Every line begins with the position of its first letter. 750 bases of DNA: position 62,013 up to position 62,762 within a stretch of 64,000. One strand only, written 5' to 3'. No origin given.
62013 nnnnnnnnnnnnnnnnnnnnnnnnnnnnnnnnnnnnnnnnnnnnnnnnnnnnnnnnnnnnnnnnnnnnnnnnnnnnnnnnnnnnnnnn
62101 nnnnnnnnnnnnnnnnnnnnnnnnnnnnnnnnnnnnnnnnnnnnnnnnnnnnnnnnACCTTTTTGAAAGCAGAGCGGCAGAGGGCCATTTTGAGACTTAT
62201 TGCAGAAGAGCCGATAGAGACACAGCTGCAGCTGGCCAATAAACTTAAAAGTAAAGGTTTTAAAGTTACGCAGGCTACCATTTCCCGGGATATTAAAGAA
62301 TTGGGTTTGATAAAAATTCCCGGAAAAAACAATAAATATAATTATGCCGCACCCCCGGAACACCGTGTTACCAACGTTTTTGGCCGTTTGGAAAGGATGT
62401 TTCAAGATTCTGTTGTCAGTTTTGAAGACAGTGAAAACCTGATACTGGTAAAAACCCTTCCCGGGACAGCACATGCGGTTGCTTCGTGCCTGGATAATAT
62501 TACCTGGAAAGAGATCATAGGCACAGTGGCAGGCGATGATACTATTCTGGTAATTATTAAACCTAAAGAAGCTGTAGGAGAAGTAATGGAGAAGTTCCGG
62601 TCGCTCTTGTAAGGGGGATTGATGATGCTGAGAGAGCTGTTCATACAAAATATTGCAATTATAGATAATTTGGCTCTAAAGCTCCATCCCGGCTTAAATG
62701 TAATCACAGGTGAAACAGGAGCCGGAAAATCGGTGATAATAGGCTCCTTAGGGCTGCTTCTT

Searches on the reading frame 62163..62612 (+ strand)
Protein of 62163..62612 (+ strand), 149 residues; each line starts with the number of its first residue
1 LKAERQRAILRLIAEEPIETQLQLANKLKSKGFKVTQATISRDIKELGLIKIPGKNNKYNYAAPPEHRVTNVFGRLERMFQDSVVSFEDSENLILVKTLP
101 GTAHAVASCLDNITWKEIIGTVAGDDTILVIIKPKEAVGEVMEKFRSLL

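Call 81: search_protein_families(library=pfam, proteins=[window:62163-62612:+], max_evalue=0.001)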
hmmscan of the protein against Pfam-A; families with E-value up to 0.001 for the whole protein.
window:62163-62612:+ (149 aa): 3 families
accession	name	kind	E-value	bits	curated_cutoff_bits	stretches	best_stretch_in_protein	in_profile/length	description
PF02863.23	Arg_repressor_C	-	4.6e-27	94.1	25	1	80-146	1-67/68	Arginine repressor, C-terminal domain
PF01316.27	Arg_repressor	-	1.4e-22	79.7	27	1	2-68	3-69/70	Arginine repressor, DNA binding domain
PF01498.24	HTH_Tnp_Tc3_2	-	7.7e-06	26.5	31.5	1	6-49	1-44/72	Transposase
